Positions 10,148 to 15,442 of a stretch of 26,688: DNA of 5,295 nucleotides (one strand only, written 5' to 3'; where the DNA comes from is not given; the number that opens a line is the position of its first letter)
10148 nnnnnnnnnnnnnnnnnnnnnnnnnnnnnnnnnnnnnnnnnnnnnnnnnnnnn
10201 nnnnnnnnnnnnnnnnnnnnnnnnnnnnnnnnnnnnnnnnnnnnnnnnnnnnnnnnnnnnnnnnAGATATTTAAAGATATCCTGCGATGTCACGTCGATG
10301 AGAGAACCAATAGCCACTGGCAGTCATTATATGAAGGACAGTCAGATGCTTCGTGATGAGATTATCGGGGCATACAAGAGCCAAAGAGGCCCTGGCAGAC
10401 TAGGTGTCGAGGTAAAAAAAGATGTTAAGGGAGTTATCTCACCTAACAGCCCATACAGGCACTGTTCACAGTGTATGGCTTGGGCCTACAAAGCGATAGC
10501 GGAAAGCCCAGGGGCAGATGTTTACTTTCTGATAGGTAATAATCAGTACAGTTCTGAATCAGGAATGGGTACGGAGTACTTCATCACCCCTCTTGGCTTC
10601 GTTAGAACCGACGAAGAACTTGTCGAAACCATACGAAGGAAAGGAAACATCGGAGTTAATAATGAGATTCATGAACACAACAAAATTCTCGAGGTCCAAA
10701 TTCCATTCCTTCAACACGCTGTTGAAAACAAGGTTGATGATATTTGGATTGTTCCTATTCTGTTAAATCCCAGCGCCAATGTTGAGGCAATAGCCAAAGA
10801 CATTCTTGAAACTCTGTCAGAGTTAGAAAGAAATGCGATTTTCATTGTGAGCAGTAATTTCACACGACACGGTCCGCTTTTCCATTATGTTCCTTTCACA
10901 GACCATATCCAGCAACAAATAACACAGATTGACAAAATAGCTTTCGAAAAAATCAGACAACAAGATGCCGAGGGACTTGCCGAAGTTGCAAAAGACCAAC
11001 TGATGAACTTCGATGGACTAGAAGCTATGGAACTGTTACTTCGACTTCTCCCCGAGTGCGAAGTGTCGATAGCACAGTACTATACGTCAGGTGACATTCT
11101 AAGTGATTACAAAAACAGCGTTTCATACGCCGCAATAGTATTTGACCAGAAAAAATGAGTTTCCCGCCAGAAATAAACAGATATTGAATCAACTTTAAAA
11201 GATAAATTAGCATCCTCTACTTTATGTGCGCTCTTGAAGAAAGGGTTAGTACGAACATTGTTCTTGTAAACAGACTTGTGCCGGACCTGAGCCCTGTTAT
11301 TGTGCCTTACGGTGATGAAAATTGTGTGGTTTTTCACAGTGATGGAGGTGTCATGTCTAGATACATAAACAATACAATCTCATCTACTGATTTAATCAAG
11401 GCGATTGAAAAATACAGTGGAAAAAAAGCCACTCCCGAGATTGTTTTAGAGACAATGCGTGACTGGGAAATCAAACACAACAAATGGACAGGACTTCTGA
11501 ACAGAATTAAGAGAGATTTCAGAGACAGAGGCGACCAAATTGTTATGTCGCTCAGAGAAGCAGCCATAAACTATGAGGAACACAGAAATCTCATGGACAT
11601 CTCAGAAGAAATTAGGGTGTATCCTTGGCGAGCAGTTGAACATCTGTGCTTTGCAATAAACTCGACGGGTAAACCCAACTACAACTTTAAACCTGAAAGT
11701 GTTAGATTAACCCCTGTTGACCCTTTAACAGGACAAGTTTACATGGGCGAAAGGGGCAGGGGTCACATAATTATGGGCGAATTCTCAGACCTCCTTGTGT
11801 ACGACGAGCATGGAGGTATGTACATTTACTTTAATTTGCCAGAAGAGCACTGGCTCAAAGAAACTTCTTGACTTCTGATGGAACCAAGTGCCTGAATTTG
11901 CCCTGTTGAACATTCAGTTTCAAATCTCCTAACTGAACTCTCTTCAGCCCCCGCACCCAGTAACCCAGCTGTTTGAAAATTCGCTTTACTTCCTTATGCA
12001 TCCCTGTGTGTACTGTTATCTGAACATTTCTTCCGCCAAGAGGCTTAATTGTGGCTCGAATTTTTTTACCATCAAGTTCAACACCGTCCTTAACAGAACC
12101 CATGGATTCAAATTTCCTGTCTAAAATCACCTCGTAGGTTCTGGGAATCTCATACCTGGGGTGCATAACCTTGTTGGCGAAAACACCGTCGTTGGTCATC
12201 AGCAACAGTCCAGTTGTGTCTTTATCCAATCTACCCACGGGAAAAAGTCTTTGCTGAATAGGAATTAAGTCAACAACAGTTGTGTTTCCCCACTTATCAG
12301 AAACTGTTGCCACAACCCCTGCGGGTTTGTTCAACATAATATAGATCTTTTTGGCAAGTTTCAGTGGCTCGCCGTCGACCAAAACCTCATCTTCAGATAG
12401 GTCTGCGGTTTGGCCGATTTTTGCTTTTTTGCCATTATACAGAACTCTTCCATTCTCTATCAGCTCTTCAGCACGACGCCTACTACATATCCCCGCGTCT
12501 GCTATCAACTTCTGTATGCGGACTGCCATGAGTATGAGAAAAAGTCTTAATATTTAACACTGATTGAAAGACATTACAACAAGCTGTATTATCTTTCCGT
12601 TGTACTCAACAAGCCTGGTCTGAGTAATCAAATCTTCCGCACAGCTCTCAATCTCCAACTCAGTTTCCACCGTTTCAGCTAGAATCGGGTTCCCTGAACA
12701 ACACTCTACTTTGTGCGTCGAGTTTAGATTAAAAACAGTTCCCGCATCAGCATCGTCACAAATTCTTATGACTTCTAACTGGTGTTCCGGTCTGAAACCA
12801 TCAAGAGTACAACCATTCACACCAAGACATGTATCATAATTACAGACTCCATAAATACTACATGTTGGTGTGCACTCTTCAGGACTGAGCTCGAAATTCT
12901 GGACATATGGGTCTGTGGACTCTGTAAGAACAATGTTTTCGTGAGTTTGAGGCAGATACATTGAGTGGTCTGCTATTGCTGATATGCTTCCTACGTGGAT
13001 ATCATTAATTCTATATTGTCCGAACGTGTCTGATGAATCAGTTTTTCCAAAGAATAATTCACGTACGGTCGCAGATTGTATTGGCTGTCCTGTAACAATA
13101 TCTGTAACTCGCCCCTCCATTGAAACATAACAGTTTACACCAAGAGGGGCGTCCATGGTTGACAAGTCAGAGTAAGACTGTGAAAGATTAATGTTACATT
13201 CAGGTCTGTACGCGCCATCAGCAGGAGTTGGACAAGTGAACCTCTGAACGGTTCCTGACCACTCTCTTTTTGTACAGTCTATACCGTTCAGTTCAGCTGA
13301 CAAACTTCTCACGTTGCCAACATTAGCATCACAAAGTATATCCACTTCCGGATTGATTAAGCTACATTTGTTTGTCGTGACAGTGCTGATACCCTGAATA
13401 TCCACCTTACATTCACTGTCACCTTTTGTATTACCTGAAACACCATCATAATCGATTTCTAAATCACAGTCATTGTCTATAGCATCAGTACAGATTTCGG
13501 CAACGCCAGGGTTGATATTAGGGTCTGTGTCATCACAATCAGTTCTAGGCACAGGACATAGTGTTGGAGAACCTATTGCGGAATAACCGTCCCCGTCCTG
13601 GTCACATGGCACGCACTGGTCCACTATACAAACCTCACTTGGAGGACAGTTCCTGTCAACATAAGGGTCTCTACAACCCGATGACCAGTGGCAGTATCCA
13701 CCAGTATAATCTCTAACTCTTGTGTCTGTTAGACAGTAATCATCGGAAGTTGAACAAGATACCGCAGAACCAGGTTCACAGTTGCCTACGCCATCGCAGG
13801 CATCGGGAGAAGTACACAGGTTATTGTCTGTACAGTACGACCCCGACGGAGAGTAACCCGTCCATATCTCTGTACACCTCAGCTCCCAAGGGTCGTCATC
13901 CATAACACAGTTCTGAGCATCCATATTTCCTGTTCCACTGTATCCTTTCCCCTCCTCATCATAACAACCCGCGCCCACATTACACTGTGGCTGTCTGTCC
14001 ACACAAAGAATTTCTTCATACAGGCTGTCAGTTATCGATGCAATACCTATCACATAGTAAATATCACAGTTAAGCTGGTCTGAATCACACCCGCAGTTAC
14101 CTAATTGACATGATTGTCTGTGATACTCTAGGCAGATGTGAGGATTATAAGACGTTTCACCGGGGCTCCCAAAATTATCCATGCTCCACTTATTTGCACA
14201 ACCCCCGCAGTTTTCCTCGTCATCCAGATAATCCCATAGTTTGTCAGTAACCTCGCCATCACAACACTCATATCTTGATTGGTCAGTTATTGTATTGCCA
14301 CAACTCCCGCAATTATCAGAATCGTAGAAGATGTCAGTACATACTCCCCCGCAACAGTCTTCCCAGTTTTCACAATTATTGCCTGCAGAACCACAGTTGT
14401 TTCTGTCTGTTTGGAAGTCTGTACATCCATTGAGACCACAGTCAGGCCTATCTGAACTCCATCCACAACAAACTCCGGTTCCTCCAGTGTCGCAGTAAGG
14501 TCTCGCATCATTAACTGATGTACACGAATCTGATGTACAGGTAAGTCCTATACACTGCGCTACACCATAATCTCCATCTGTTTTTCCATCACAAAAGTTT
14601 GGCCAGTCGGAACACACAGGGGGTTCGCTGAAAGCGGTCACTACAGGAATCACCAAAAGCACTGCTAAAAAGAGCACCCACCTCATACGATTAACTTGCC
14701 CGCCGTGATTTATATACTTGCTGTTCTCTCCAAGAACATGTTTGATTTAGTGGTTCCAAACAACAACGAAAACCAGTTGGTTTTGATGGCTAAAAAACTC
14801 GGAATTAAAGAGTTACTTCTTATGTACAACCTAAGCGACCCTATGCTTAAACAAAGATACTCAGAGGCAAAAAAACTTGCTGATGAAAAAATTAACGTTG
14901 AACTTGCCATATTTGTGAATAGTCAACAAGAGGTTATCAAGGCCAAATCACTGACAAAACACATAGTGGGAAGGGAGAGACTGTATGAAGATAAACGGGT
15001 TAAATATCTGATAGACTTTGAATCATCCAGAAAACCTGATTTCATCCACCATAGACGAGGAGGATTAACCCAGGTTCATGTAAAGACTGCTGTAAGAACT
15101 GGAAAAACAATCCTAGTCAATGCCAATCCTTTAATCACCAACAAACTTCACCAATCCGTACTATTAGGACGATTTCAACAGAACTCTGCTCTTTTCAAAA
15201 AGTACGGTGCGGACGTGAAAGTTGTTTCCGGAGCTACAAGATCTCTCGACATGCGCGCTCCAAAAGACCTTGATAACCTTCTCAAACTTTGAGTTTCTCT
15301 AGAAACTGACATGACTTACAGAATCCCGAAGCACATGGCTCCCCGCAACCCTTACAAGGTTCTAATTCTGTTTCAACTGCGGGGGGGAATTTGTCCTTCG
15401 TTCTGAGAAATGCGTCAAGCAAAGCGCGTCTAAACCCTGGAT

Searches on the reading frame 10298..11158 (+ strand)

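Call 8: search_protein_families(library=pfam, proteins=[window:10298-11158:+], max_evalue=0.001)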
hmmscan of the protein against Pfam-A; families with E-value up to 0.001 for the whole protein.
window:10298-11158:+ (286 aa): 1 family
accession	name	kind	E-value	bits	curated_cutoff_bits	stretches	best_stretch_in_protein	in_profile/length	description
PF01875.22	Memo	-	5.2e-34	118.1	27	1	4-281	2-269/269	Memo-like protein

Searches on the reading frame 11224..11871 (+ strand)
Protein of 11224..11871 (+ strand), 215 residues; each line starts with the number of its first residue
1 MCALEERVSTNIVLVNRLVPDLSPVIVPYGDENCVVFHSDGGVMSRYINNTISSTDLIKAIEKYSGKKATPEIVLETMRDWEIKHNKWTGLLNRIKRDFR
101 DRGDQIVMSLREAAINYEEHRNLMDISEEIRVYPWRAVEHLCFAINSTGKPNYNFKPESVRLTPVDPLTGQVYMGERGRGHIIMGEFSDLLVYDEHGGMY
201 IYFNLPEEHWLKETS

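Call 8: search_protein_families(library=pfam, proteins=[window:11224-11871:+], max_evalue=0.001)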
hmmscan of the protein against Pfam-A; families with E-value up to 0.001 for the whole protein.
window:11224-11871:+ (215 aa): 1 family
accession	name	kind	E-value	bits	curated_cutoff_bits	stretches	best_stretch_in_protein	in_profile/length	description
PF13581.12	HATPase_c_2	-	0.00021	21.7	27.4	1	101-197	27-120/127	Histidine kinase-like ATPase domain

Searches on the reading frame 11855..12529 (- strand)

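Call 8: search_protein_families(library=pfam, proteins=[window:11855-12529:-], max_evalue=0.001)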
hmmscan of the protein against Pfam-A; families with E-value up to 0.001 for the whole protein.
window:11855-12529:- (224 aa): 2 families
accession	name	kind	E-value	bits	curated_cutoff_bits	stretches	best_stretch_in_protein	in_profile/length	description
PF00849.27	PseudoU_synth_2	-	2.2e-18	67.4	26.8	1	63-186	2-151/152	RNA pseudouridylate synthase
PF01479.30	S4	-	5.2e-12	45.7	22.8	1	3-41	1-41/48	S4 domain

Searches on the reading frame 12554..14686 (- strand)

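Call 9: search_protein_families(library=pfam, proteins=[window:12554-14686:-], max_evalue=0.001)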
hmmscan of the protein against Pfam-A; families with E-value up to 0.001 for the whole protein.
window:12554-14686:- (710 aa): 3 families
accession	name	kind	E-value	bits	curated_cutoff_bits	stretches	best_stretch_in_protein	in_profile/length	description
PF04885.19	Stig1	-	2.2e-10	41.3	24.1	1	65-134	4-72/85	Stigma-specific STIG1-like protein family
PF11617.13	Cu-binding_MopE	-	1.3e-08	35.3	27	1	383-411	1-28/30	Putative metal-binding motif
PF13620.12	CarboxypepD_reg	-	1.2e-07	32.4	32.3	1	523-600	2-81/82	Carboxypeptidase regulatory-like domain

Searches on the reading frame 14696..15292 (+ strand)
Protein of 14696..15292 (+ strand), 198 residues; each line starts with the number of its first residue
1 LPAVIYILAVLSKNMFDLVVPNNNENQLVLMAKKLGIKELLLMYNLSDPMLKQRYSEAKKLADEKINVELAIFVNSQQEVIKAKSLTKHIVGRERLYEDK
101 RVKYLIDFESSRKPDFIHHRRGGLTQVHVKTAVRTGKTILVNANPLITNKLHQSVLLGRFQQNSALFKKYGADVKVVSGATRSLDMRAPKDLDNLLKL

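Call 9: search_protein_families(library=pfam, proteins=[window:14696-15292:+], max_evalue=0.001)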
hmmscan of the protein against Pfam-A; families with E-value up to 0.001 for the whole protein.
window:14696-15292:+ (198 aa): 1 family
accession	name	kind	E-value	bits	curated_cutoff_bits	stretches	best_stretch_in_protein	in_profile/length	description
PF01876.22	RNase_P_p30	-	2e-05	24.6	35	1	120-197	122-198/214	RNase P subunit p30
